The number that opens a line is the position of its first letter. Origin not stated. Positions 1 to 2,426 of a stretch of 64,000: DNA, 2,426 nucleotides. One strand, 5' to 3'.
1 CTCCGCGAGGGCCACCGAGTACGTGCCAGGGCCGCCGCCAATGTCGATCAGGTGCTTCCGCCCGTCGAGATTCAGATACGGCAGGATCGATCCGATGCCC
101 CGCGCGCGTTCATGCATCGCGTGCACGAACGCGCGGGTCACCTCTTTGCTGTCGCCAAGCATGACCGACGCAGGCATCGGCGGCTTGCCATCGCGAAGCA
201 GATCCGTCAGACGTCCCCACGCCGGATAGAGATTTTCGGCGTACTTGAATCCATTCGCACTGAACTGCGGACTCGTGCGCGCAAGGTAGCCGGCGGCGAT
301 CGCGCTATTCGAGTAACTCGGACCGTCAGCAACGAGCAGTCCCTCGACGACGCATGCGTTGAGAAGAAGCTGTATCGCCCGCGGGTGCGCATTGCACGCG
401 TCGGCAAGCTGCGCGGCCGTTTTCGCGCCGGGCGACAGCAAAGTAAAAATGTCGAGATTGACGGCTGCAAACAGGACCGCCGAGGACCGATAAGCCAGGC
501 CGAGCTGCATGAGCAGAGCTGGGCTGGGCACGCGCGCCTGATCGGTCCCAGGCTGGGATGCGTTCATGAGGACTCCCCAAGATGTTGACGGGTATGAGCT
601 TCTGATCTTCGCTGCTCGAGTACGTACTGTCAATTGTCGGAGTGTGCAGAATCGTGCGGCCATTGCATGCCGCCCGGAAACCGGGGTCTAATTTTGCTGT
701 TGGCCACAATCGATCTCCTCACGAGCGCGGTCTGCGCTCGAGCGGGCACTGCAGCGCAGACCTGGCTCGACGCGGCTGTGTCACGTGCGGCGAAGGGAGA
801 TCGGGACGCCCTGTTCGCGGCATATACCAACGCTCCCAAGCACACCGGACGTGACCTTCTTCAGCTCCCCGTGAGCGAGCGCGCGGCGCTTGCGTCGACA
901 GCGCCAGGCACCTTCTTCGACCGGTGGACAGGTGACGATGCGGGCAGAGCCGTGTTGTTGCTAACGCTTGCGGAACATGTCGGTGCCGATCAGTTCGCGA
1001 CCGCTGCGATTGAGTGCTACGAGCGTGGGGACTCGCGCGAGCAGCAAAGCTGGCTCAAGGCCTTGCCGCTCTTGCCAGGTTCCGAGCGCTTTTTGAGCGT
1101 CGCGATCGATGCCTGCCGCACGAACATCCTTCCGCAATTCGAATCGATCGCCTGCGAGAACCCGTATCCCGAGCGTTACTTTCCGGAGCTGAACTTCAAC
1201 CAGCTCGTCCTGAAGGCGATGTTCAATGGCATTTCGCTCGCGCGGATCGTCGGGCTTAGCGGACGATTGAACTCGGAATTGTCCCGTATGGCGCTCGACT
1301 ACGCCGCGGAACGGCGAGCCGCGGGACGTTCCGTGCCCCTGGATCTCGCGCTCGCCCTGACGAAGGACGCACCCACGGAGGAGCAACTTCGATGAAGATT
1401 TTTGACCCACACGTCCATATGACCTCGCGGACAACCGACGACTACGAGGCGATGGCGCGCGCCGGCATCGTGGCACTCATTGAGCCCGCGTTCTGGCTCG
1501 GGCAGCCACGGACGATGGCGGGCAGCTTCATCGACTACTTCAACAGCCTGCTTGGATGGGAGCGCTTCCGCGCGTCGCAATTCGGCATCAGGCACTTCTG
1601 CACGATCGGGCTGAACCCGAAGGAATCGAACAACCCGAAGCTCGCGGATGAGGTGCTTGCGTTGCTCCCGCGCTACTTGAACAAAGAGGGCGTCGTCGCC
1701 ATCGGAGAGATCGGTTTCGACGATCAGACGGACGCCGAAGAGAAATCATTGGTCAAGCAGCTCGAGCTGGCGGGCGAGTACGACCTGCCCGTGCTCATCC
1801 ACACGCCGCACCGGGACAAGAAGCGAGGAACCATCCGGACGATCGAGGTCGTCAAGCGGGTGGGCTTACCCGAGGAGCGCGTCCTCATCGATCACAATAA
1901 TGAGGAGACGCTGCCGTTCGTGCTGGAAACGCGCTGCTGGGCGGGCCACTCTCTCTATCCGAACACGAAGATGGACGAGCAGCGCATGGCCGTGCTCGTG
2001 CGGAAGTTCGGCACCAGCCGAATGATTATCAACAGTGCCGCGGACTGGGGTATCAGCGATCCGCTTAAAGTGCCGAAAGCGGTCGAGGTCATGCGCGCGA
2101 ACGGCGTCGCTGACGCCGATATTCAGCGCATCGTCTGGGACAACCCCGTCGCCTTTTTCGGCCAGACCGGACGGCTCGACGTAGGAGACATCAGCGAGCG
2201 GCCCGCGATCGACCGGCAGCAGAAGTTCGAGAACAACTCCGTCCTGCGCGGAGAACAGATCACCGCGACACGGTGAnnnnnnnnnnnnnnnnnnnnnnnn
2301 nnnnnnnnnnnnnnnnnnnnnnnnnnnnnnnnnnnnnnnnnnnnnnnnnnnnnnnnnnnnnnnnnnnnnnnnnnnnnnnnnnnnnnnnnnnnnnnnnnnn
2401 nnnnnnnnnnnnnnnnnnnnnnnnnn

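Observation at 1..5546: Strand-split ebo cluster lacking eboD, with a divergently transcribed O-methyltransferase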

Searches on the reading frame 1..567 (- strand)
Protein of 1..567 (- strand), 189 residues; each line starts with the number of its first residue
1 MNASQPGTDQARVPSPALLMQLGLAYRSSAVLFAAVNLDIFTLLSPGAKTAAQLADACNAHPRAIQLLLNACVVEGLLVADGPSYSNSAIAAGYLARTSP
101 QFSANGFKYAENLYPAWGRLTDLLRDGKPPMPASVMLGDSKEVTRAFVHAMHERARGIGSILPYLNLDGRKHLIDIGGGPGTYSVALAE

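Call 6: search_protein_families(library=pfam, proteins=[window:1-567:-], max_evalue=0.01)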
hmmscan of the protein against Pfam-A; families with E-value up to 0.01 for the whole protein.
window:1-567:- (189 aa): 1 family
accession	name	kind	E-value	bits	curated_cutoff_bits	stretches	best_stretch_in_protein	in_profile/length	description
PF08100.18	Dimerisation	-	4.2e-16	59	25.6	1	15-96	5-92/93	O-methyltransferase dimerisation domain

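Call 7: search_protein_families(library=ncbifam, proteins=[window:1-567:-], max_evalue=0.01)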
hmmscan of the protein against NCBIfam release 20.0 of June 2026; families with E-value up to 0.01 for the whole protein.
window:1-567:- (189 aa): 1 family
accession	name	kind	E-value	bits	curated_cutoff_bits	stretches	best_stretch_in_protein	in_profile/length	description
TIGR02716.1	C20_methyl_CrtF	equivalog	5.1e-05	22.5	276.1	1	31-188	6-168/306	bacteriochlorophyllide d C-20 methyltransferase BchU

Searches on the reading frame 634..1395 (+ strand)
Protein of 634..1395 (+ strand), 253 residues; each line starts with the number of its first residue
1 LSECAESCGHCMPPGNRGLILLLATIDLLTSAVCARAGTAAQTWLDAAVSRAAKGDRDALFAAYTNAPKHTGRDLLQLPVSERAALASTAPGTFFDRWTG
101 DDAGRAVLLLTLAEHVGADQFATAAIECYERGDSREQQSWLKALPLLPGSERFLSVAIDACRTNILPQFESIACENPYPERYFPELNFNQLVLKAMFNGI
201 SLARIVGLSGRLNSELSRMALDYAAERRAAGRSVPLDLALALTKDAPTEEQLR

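Call 6: search_protein_families(library=pfam, proteins=[window:634-1395:+], max_evalue=0.01)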
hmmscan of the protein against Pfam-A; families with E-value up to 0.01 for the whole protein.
window:634-1395:+ (253 aa): 0 families

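Call 7: search_protein_families(library=ncbifam, proteins=[window:634-1395:+], max_evalue=0.01)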
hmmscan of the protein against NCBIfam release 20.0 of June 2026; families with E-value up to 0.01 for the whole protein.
window:634-1395:+ (253 aa): 2 families
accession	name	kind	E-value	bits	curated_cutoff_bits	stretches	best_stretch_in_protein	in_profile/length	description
NF035938.1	EboA_domain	domain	1.1e-43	148.8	50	1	101-240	1-138/140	EboA domain-containing protein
NF035937.1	EboA_family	subfamily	4e-43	147.8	320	1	26-238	2-214/219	EboA family metabolite traffic protein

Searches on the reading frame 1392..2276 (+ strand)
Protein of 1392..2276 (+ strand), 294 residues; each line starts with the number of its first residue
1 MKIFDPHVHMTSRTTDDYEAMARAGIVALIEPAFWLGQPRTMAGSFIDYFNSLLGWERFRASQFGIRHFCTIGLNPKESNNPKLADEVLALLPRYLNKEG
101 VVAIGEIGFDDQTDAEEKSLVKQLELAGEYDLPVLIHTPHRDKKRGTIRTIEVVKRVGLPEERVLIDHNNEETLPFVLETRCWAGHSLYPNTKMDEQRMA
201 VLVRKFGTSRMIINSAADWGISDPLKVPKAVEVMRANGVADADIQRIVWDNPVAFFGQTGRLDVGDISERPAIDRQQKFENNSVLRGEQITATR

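Call 6: search_protein_families(library=pfam, proteins=[window:1392-2276:+], max_evalue=0.01)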
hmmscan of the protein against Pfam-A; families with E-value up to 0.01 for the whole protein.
window:1392-2276:+ (294 aa): 1 family
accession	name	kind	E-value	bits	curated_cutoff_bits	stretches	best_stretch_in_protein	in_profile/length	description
PF01026.27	TatD_DNase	-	8.1e-15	55.3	27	1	4-256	1-252/253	TatD related DNase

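Call 7: search_protein_families(library=ncbifam, proteins=[window:1392-2276:+], max_evalue=0.01)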
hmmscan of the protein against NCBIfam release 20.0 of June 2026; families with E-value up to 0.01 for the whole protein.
window:1392-2276:+ (294 aa): 3 families
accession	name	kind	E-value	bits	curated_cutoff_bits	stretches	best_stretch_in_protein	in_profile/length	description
TIGR00010.1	TIGR00010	subfamily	1.9e-10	40.6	206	1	63-150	51-139/253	YchF/TatD family DNA exonuclease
NF008522.0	PRK11449.1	equivalog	7.4e-06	25.3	481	1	70-142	61-138/259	metal-dependent hydrolase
NF007745.0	PRK10425.1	equivalog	5.8e-05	22.4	395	1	69-139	56-129/260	3'-5' ssDNA/RNA exonuclease TatD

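Call 8: find_encoding_contigs(protein=window:1392-2276:+, flank=10000, max_places=6)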
Protein window:1392-2276:+ (294 aa): 22 contigs read that carry it; 6 places shown.
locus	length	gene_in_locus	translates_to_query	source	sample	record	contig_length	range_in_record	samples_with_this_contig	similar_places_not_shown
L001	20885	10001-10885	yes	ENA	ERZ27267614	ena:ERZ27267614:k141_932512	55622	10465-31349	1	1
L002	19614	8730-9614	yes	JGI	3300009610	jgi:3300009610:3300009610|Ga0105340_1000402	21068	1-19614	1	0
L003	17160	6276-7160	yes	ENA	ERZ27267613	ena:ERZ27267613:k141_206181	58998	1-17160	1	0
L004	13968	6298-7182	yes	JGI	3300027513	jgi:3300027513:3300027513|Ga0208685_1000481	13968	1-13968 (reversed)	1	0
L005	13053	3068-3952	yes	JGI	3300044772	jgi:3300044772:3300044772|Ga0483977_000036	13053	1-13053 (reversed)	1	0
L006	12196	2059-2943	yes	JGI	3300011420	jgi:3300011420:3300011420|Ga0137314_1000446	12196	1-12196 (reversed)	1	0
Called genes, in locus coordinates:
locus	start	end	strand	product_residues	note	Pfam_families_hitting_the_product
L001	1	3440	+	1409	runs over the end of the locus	PF07584:BatA (weak), PF05762:VWA_CoxE (faint), PF13519:VWA_2, PF00092:VWA, PF13519:VWA_2, PF13768:VWA_3, PF07090:GATase1_like (weak)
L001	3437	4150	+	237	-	PF09335:VTT_dom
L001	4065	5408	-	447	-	PF00072:Response_reg, PF00158:Sigma54_activat, PF14532:Sigma54_activ_2, PF25601:AAA_lid_14, PF02954:HTH_8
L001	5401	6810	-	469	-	PF00672:HAMP (weak), PF00512:HisKA, PF02518:HATPase_c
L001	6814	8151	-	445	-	-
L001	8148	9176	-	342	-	PF08100:Dimerisation, PF00891:Methyltransf_2, PF13649:Methyltransf_25 (weak)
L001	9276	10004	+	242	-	PF28008:EboA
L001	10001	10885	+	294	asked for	PF01026:TatD_DNase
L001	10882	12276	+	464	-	PF01663:Phosphodiest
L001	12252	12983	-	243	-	PF01040:UbiA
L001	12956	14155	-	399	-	-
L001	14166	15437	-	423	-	PF00579:tRNA-synt_1b, PF22421:SYY_C-terminal, PF01479:S4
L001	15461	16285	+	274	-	PF00149:Metallophos, PF12850:Metallophos_2 (faint)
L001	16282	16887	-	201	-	PF00551:Formyl_trans_N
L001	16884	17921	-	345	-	PF00586:AIRS, PF02769:AIRS_C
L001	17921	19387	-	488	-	PF13522:GATase_6, PF13537:GATase_7, PF00156:Pribosyltran (weak)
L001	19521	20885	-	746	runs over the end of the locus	PF18072:FGAR-AT_linker, PF00586:AIRS, PF02769:AIRS_C, PF00586:AIRS, PF02769:AIRS_C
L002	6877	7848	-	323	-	PF08100:Dimerisation, PF00891:Methyltransf_2, PF13649:Methyltransf_25 (weak)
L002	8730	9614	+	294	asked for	PF01026:TatD_DNase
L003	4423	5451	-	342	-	PF08100:Dimerisation, PF00891:Methyltransf_2, PF13649:Methyltransf_25 (weak)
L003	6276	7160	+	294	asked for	PF01026:TatD_DNase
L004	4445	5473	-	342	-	PF08100:Dimerisation, PF00891:Methyltransf_2, PF13649:Methyltransf_25 (weak)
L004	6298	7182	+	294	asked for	PF01026:TatD_DNase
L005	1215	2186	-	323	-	PF08100:Dimerisation, PF00891:Methyltransf_2, PF13649:Methyltransf_25 (weak)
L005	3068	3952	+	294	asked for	PF01026:TatD_DNase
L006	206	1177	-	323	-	PF08100:Dimerisation, PF00891:Methyltransf_2, PF13649:Methyltransf_25 (weak)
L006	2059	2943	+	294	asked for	PF01026:TatD_DNase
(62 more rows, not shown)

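Call 26: search_protein_families(library=ncbifam, proteins=[L001:6814-8151:-, L001:8148-9176:-], max_evalue=0.001)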
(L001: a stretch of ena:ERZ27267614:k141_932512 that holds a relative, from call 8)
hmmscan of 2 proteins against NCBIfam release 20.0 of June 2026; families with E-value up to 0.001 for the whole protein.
L001:6814-8151:- (445 aa): 0 families

L001:8148-9176:- (342 aa): 5 families
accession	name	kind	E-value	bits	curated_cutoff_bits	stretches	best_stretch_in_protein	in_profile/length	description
TIGR02716.1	C20_methyl_CrtF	equivalog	3.2e-24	85.5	276.1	1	31-288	6-267/306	bacteriochlorophyllide d C-20 methyltransferase BchU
NF053543.1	FlxJ_fam_MTase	equivalog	2.4e-11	43.2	560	1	157-291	165-301/352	FlxJ family methyltransferase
NF050150.1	RiPP_MTase_ApyS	equivalog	3.5e-07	29.7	400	1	49-228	34-201/323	RiPP biosynthesis methyltransferase ApyS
TIGR04543.1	ketoArg_3Met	equivalog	5.8e-06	25.6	425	1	171-244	151-228/336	2-ketoarginine methyltransferase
NF043040.1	corrin_prot_MT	hypoth_equivalog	1.3e-05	24.7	180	1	171-291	43-166/216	corrinoid protein-associated methyltransferase CpaM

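Call 46: find_homologous_proteins(query=L001:6814-8151:-, max_evalue=0.001)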
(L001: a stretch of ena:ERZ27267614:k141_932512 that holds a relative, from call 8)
Query L001:6814-8151:- (445 aa): 588 proteins with E <= 0.001 among 8000 candidates; the best 120 are listed.
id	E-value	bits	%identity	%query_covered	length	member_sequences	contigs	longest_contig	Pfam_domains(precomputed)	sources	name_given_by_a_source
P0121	2.3e-288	974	100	100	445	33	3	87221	-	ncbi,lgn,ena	-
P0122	2.5e-217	740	78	99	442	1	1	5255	-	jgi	jgi:hypothetical protein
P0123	1.5e-204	698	74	99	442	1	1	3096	-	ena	-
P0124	1.8e-203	695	74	96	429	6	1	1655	-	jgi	jgi:hypothetical protein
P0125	4.4e-167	575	66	95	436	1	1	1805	-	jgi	jgi:hypothetical protein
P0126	5.6e-167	574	60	95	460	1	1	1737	-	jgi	jgi:hypothetical protein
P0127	2.4e-166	572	65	96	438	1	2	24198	-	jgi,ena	jgi:hypothetical protein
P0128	5.1e-166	571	63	97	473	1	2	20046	-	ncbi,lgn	-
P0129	5.8e-166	571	64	95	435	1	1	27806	-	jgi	jgi:hypothetical protein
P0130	2.6e-165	569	62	100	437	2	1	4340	-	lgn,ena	-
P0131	8.0e-165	567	63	95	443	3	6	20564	-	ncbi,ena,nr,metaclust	ncbi:MAG: hypothetical protein A3F69_00090 [Acidobacteria bacterium RIFCSPLOWO2_12_FULL_66_10]|nr:MA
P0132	1.9e-164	566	64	96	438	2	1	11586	-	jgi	jgi:hypothetical protein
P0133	3.4e-164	565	63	95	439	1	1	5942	-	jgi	jgi:hypothetical protein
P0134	6.1e-164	564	64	97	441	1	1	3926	-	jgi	jgi:hypothetical protein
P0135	1.1e-163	563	64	95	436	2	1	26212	-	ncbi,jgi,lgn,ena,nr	ncbi:MAG TPA: hypothetical protein VFA59_17615 [Vicinamibacterales bacterium]|nr:hypothetical protei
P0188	2.2e-146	507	55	99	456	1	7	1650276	-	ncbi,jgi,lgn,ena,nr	ncbi:MAG: hypothetical protein JSU08_09415 [Acidobacteria bacterium]|nr:hypothetical protein [Acidob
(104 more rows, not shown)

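Call 49: search_protein_families(library=pfam, proteins=[P0121, L001:8148-9176:-], max_evalue=1)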
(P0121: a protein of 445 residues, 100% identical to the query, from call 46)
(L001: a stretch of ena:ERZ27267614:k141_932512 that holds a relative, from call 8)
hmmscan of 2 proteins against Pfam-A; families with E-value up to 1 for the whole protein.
P0121 (445 aa): 2 families
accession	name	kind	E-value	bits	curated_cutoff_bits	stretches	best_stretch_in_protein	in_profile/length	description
PF04647.20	AgrB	-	0.044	13.6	23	1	147-226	74-159/185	Accessory gene regulator B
PF19706.4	DUF6203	-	0.1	12.9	26.7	1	121-148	8-35/54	Family of unknown function (DUF6203)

L001:8148-9176:- (342 aa): 14 families
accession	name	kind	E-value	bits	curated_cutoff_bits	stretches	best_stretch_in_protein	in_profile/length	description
PF00891.24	Methyltransf_2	-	2.6e-23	82.9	22.3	1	136-320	28-209/210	O-methyltransferase domain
PF08100.18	Dimerisation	-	1e-15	57.8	25.6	1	15-96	5-92/93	O-methyltransferase dimerisation domain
PF13649.12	Methyltransf_25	-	3.6e-07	31.2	27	1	174-269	2-97/97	Methyltransferase domain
PF08242.18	Methyltransf_12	-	0.00011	23.3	30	1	174-270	1-97/98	Methyltransferase domain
PF13489.12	Methyltransf_23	-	0.00093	19.4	27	1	154-322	5-161/164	Methyltransferase domain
PF13847.12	Methyltransf_31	-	0.0011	19.1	27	1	169-277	3-113/145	Methyltransferase domain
PF05175.20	MTS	-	0.0054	16.8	23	1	161-269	23-134/170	Methyltransferase small domain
PF08241.18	Methyltransf_11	-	0.0061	17.6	21.2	1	175-272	2-94/95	Methyltransferase domain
PF01135.25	PCMT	-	0.017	15.4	20.3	1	160-227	64-132/210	Protein-L-isoaspartate(D-aspartate) O-methyltransferase (PCMT)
PF07378.16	FlbT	-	0.029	14.8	27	1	280-317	44-81/125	Flagellar protein FlbT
PF00398.26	RrnaAD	-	0.036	13.6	24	1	159-235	20-92/263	Ribosomal RNA adenine dimethylase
PF12840.13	HTH_20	-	0.043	14.2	27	1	36-61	5-31/51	Helix-turn-helix domain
PF02353.26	CMAS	-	0.069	12.9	27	1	161-284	54-175/273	Mycolic acid cyclopropane synthetase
PF24675.1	NpmA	-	0.23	11.2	60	1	171-200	25-54/214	16S rRNA (adenine(1408)-N(1))-methyltransferase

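Call 57: predict_structure(alignment_id=A2)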
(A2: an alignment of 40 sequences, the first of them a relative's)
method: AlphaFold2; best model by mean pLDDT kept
length: 445 residues; sequences in the alignment: 40
mean_pLDDT: 85.2   pTM: 0.76
mean pLDDT of the five models: 85.2, 84.6, 84.5, 83.9, 82.7
residues with pLDDT >= 90: 228; 70-90: 144; 50-70: 62; < 50: 11
segments of 3 or more residues with pLDDT < 50: 48-54, 442-445
pLDDT, mean of each block of 10 residues (from residue 1): 65 63 88 89 60 55 88 96 93 84 70 79 86 91 90 95 80 89 94 82 93 95 82 58 68 94 93 98 96 88 69 85 97 98 96 98 93 87 82 88 96 96 97 84 45
secondary structure, 60 per line:
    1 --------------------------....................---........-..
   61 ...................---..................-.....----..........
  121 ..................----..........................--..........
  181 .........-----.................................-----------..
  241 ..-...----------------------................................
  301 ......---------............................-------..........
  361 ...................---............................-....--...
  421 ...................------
elements in order: H27-46 H50-57 H59-79 H83-100 H102-106 H111-138 H143-168 H171-189 H195-227 H239-242 H269-306 H316-343 H351-379 H383-410 H412-415 H418-439

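Call 61: find_encoding_contigs(protein=P0188, flank=10000, max_places=1)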
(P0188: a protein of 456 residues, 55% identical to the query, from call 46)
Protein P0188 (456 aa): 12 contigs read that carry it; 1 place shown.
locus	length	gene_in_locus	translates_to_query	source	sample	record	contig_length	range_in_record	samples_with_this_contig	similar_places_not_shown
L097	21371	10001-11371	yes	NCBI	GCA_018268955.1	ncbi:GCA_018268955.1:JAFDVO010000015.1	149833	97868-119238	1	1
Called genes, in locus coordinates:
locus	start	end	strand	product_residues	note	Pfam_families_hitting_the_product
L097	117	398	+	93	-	-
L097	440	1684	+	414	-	PF13660:DUF4147, PF05161:MOFRL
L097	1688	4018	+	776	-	PF08206:OB_RNB, PF17876:CSD2, PF00773:RNB, PF00575:S1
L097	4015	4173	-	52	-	PF02416:TatA_B_E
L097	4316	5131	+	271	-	PF00092:VWA, PF13519:VWA_2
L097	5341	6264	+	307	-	PF03544:TonB_C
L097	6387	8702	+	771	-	PF13620:CarboxypepD_reg, PF13715:CarbopepD_reg_2 (weak), PF07715:Plug (weak), PF00593:TonB_dep_Rec_b-barrel, PF25183:OMP_b-brl_4 (faint)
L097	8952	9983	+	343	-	PF08100:Dimerisation, PF00891:Methyltransf_2, PF13489:Methyltransf_23 (weak), PF08242:Methyltransf_12 (weak), PF13649:Methyltransf_25 (weak)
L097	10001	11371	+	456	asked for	-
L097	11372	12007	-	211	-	PF09335:VTT_dom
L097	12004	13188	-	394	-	PF07690:MFS_1, PF12832:MFS_1_like, PF00083:Sugar_tr, PF07690:MFS_1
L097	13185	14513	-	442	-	PF00072:Response_reg, PF00158:Sigma54_activat, PF14532:Sigma54_activ_2, PF00158:Sigma54_activat (weak), PF25601:AAA_lid_14, PF02954:HTH_8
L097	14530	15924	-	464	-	PF00672:HAMP, PF00512:HisKA, PF02518:HATPase_c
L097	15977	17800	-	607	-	PF08238:Sel1 (weak)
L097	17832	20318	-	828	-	PF02630:SCO1-SenC, PF01839:FG-GAP (faint), PF13517:FG-GAP_3, PF07593:UnbV_ASPIC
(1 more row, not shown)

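Call 62: find_related_loci(query=A2, collection=metagenome_contigs, flank=10000)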
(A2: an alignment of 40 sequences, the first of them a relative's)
Query A2 (445 aa) in metagenome_contigs; peptide patterns used: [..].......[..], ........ (x = any residue, [..] = any of these).
598 stretches matched a pattern (row limit reached: there are more); 46 encode a relative of the query (tblastn E <= 1e-3); 45 distinct loci.
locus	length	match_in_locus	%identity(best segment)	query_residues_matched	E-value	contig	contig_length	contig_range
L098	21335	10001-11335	98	1-445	0e+0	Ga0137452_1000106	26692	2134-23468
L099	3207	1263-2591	91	1-445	0e+0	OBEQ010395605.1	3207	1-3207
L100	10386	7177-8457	63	23-445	2e-171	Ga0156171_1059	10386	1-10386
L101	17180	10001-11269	64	24-445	6e-170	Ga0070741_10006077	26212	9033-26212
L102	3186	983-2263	64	22-445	3e-176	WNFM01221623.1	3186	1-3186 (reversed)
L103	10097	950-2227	65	23-445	8e-162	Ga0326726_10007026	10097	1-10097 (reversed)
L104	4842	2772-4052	64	19-445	2e-162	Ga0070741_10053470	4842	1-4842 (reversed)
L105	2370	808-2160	57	15-445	3e-166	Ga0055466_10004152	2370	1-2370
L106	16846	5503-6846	58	21-445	2e-150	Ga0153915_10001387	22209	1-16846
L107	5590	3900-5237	58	22-445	2e-149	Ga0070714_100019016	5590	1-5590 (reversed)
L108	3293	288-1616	59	15-445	1e-153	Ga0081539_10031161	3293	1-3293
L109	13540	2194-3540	59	19-445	6e-146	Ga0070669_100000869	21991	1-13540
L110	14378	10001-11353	53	16-445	4e-145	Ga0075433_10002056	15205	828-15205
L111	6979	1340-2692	60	17-445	5e-145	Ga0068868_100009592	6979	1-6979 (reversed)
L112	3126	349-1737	54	7-445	4e-144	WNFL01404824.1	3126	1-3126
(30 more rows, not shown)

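Call 70: search_solved_structures(query=L001:8148-9176:-, max_evalue=0.00001)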
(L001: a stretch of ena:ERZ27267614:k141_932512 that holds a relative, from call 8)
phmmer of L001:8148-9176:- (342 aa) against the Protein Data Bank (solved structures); distinct sequences matched with E-value up to 0.00001: 57.
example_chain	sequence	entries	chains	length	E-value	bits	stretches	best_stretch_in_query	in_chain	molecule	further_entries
2r3s_A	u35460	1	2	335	6.1e-32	114.3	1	13-332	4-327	uncharacterized protein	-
8tji_A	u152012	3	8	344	4.2e-30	108.2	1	4-340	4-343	RedM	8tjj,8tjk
4qvg_A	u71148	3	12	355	5.5e-30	107.9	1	31-342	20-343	SibL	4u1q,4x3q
22ow_A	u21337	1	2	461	9.7e-28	100.5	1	21-332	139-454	Methyltransferase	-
3mcz_A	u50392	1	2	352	3.4e-27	98.7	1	8-328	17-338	O-methyltransferase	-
7wdq_A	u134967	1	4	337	3.5e-27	98.6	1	22-326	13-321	SAM-dependent MTHB methyltransferase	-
7wdw_A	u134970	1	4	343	3.7e-27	98.6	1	22-326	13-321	DSYB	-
7clf_A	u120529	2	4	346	4.3e-24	88.5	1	27-341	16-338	Methyltransferase domain-containing protein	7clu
4a6d_A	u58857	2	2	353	4.7e-24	88.4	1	22-321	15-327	HYDROXYINDOLE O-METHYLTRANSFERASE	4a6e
3gwz_A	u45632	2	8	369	3.1e-23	85.7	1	22-320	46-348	MmcR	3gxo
7ux6_A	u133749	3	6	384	1.5e-20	76.9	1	27-329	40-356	MfnG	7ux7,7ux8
1x19_A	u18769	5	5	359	2.5e-20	76.1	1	31-283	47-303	CrtF-related protein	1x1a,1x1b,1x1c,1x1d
7owb_A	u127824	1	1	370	7.2e-20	74.6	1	17-332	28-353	Carminomycin 4-O-methyltransferase DnrK,Methyltransferase domain-containing protein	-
8rdm_A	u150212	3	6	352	1e-19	74.2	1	8-310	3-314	DtpM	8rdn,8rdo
4wxh_A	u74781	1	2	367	1.4e-19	73.7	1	17-332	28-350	Carminomycin 4-O-methyltransferase DnrK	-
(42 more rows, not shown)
